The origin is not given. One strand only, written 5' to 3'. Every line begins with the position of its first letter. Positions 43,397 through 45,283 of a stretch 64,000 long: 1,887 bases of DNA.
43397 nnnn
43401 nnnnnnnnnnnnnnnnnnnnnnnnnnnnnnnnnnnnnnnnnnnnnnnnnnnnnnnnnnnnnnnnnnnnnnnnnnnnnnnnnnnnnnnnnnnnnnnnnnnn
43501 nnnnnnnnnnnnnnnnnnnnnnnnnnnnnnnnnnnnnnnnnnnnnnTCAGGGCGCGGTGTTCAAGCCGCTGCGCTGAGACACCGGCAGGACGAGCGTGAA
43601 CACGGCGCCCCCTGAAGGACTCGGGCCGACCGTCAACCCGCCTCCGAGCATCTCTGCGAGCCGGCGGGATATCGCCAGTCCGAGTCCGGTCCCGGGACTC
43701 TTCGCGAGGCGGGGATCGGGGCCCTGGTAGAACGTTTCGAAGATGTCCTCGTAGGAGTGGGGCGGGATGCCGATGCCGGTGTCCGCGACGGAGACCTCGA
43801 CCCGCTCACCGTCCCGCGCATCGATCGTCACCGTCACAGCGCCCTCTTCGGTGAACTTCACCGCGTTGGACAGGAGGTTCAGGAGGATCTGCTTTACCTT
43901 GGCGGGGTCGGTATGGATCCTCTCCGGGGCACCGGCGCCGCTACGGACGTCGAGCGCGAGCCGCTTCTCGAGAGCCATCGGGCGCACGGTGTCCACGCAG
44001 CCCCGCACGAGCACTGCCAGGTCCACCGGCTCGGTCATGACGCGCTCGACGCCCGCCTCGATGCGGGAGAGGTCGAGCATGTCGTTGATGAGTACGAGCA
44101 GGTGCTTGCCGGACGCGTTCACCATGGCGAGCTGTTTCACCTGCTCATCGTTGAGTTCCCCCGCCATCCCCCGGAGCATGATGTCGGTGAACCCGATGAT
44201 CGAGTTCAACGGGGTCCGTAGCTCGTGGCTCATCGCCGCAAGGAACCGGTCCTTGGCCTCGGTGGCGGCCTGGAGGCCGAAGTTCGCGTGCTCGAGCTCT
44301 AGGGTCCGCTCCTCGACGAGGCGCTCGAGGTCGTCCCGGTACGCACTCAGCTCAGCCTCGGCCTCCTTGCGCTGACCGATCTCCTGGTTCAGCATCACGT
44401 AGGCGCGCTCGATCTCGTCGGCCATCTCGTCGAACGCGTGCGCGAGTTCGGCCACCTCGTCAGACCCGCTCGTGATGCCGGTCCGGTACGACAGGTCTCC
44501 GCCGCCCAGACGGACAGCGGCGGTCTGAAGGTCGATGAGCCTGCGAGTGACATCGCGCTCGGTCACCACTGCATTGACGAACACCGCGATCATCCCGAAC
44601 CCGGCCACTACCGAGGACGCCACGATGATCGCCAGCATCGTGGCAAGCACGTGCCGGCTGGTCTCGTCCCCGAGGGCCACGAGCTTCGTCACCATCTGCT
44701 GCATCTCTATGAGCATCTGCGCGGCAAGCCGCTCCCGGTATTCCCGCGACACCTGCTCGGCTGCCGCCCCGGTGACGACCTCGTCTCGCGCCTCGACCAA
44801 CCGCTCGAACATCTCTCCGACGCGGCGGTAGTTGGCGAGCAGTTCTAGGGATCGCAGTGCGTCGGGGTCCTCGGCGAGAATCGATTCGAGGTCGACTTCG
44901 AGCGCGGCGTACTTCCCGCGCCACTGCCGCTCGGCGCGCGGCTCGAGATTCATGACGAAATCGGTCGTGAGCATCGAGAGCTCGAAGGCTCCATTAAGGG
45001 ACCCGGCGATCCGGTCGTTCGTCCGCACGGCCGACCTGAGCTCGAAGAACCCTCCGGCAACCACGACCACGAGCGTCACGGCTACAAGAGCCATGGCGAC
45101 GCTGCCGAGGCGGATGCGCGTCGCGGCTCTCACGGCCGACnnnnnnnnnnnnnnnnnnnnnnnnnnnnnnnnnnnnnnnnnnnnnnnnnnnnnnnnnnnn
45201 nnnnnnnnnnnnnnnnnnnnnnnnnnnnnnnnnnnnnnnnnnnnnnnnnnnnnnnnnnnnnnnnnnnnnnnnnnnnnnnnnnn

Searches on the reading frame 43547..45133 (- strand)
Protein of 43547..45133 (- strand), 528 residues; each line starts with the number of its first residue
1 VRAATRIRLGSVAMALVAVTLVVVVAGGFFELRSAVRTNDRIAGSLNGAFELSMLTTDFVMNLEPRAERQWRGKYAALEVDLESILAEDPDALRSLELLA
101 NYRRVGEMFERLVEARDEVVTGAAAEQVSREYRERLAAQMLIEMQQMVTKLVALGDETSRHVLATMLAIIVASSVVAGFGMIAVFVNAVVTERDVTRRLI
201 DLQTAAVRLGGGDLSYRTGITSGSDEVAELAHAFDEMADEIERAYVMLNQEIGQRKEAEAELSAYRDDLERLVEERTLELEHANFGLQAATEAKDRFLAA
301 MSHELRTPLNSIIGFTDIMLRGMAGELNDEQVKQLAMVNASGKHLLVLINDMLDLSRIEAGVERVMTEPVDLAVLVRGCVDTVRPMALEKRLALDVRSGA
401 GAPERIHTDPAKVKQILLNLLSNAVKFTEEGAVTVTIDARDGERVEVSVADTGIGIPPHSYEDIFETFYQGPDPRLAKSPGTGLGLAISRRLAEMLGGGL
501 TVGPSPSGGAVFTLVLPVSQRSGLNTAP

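Call 55: search_protein_families(library=ncbifam, proteins=[window:43547-45133:-], max_evalue=1e-10)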
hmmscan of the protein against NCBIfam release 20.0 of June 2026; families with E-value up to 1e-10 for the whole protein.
window:43547-45133:- (528 aa): 68 families (the best 25 are shown)
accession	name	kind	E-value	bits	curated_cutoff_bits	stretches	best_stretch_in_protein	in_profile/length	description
TIGR02956.1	TMAO_torS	equivalog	9.9e-75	252.3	676.5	1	99-521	266-685/967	TMAO reductase system sensor histidine kinase/response regulator TorS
NF011874.0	PRK15347.1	equivalog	7.4e-64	216.2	852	1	266-520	370-616/921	two component system sensor kinase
NF038297.2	hybrid_HK_HrmK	equivalog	1.4e-60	205.6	725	1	273-523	214-462/607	hybrid histidine kinase/response regulator HrmK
NF008318.0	PRK11107.1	equivalog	1.2e-57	195.7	890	1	147-519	155-519/920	two-component sensor histidine kinase BarA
NF008302.0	PRK11091.1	equivalog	6.9e-56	189.9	838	1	287-519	276-506/779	aerobic respiration two-component sensor histidine kinase ArcB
NF041947.1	LuxQ_Vibrio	equivalog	5.5e-55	186.6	1200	1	290-522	468-700/843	quorum-sensing autoinducer 2 sensor kinase/phosphatase LuxQ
NF046044.1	PnpS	equivalog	1.8e-50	172.1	400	1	293-517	169-390/390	two-component system histidine kinase PnpS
NF008543.0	PRK11466.1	equivalog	4e-49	167.3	982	1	184-520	345-664/914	TMAO reductase system sensor histidine kinase/response regulator TorS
NF040691.1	MtrAB_MtrB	equivalog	9.6e-49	166.7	450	1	287-528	264-502/507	MtrAB system histidine kinase MtrB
NF033092.0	HK_WalK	equivalog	7.4e-48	163.5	725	1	293-518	371-594/594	cell wall metabolism sensor histidine kinase WalK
NF045901.1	HisKinLetSLeg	equivalog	1.7e-43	148.7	1650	1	243-518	245-518/906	two-component system sensor histidine kinase LetS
NF008099.0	PRK10841.1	equivalog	1.8e-43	148.5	920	1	288-520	464-692/949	two-component system sensor histidine kinase RcsC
TIGR02966.1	phoR_proteo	equivalog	1.3e-42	146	334.2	1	287-515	107-332/333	phosphate regulon sensor histidine kinase PhoR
NF050805.1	CellDivHKDivJCaul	equivalog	1.3e-42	145.8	1000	1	276-518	280-520/531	cell cycle sensor histidine kinase DivJ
NF041832.1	near_NosP_CTERM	subfamily_domain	1.7e-41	142.6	400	1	289-521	2-228/370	NahK/ErcS family hybrid sensor histidine kinase/response regulator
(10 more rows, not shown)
